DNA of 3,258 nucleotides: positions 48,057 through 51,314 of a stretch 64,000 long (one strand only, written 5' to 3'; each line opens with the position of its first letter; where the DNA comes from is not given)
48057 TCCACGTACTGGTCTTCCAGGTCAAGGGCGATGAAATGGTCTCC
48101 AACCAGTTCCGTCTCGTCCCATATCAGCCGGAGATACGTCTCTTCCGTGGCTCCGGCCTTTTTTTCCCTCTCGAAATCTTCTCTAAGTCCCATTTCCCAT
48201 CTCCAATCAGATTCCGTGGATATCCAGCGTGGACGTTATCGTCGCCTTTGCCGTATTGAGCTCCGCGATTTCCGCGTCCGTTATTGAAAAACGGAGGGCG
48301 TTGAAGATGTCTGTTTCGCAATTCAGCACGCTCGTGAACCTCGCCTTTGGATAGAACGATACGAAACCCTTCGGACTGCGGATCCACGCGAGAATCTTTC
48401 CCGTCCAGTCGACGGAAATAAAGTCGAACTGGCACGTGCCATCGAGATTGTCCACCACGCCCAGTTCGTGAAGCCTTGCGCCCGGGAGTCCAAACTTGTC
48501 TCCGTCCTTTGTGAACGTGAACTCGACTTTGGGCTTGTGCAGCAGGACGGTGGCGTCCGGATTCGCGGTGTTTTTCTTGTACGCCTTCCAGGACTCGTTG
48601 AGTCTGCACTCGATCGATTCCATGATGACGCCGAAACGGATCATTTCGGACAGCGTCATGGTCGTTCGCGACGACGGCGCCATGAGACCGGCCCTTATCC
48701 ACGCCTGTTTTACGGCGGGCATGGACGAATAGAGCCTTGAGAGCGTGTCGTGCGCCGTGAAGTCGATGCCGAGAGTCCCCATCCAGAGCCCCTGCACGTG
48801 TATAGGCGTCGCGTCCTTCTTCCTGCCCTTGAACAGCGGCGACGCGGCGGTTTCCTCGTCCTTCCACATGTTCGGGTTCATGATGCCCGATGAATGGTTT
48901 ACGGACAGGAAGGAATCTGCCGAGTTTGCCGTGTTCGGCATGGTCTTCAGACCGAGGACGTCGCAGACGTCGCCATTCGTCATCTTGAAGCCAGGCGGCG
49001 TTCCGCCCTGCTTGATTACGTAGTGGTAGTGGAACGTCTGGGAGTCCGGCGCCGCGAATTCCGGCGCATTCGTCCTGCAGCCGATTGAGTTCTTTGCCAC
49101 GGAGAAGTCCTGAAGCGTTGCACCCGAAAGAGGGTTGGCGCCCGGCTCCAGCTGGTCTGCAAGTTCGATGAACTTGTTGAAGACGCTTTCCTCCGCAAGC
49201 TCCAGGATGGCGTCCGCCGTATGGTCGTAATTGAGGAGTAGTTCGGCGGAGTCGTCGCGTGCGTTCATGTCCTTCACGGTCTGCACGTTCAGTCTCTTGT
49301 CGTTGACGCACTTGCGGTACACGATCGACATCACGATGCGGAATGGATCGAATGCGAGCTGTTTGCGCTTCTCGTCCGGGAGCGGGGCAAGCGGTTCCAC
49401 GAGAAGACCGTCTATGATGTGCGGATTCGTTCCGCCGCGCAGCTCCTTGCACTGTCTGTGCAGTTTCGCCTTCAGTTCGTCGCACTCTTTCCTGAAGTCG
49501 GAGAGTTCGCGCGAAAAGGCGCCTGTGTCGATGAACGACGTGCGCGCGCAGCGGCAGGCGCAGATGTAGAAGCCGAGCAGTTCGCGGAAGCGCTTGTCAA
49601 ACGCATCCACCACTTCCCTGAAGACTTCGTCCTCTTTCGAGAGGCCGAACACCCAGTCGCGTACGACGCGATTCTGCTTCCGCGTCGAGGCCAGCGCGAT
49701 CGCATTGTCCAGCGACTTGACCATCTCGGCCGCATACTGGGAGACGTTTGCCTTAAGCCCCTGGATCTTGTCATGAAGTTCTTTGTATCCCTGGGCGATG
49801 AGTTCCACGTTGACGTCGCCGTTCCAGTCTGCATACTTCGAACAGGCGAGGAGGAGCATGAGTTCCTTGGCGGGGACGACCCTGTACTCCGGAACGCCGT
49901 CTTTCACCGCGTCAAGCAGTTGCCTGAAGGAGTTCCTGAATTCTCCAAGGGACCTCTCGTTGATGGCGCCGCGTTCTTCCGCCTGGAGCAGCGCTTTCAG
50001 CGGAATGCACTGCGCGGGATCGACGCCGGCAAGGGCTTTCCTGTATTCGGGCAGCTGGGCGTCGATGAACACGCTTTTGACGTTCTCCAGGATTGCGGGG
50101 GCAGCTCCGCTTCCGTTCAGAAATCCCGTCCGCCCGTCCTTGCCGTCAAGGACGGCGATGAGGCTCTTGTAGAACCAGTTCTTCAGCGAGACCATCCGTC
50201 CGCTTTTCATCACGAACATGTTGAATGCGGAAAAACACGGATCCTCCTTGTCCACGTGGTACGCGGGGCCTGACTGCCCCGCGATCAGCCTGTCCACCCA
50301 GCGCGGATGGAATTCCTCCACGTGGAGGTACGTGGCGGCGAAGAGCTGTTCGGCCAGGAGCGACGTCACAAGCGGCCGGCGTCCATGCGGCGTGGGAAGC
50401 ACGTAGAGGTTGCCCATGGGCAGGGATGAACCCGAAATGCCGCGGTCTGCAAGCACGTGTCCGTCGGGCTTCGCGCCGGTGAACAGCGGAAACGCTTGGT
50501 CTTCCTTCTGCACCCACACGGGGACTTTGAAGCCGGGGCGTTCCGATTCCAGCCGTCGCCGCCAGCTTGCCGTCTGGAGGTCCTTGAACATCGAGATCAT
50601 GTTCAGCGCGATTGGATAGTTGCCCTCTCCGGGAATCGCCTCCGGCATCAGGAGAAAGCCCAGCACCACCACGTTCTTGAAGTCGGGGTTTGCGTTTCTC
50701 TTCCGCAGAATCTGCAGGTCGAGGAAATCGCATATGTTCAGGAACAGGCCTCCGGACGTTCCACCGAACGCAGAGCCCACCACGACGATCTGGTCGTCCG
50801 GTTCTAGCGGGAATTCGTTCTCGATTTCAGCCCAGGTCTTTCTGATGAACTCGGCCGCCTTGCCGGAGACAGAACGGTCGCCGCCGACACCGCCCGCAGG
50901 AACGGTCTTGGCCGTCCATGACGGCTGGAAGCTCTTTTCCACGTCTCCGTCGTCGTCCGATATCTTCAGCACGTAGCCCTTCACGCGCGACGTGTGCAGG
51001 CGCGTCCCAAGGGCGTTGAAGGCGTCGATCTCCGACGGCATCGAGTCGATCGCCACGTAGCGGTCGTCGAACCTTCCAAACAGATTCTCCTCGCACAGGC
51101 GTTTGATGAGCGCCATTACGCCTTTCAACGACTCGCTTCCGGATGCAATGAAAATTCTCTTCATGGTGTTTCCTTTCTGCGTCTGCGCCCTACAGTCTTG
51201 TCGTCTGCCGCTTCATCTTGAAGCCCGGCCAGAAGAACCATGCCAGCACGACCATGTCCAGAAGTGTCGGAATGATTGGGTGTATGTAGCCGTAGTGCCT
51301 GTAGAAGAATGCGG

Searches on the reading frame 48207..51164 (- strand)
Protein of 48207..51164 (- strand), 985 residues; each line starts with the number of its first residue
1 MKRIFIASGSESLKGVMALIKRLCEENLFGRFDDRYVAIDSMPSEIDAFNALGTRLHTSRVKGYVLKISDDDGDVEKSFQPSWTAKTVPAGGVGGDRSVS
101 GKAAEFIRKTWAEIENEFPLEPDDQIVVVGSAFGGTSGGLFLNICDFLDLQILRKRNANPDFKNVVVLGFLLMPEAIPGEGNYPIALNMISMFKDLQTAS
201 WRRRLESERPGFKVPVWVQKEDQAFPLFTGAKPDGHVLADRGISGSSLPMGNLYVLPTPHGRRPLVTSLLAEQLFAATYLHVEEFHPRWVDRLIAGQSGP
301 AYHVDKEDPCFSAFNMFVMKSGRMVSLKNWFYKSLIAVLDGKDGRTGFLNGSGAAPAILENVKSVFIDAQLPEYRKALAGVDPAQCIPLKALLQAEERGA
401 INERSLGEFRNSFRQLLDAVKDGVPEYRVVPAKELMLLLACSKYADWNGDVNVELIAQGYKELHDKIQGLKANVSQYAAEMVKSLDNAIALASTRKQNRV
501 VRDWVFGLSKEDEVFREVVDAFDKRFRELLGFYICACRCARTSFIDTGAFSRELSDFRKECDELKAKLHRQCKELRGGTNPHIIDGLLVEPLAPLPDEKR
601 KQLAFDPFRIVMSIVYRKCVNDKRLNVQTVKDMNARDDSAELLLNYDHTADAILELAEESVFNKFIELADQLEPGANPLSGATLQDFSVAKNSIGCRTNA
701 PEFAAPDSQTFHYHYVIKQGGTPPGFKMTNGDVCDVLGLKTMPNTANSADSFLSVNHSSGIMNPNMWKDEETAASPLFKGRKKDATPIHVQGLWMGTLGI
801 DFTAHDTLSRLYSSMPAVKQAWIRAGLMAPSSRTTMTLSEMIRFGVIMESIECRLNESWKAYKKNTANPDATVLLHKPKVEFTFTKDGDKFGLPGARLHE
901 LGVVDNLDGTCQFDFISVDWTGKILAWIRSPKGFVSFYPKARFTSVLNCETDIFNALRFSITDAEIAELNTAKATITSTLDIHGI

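Call 6: search_protein_families(library=pfam, proteins=[window:48207-51164:-], max_evalue=0.01)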
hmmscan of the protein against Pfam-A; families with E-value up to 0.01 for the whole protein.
window:48207-51164:- (985 aa): 1 family
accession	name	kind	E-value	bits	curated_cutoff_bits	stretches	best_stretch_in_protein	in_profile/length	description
PF13809.12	Tubulin_2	-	4.1e-05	23.4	27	1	124-206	162-243/356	Tubulin like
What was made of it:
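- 48207..51164 (-): Gene 3, 985 aa, with a weak Tubulin_2 (FtsZl1-type) match below the Pfam cut-off. call 6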

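Call 8: search_protein_families(library=ncbifam, proteins=[window:48207-51164:-], max_evalue=0.01)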
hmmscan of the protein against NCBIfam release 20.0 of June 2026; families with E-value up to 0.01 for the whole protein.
window:48207-51164:- (985 aa): 0 families

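Call 9: search_protein_families(library=padloc, proteins=[window:48207-51164:-], max_evalue=0.01)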
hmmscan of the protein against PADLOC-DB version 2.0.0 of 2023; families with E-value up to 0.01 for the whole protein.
window:48207-51164:- (985 aa): 0 families

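Call 45: search_solved_structures(query=window:48207-51164:-, max_evalue=1)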
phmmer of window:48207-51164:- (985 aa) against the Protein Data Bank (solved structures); distinct sequences matched with E-value up to 1: 1.
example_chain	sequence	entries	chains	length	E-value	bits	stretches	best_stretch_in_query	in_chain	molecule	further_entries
4ykb_A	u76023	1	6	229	0.29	12.1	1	148-281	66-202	Tetrapyrrole-binding protein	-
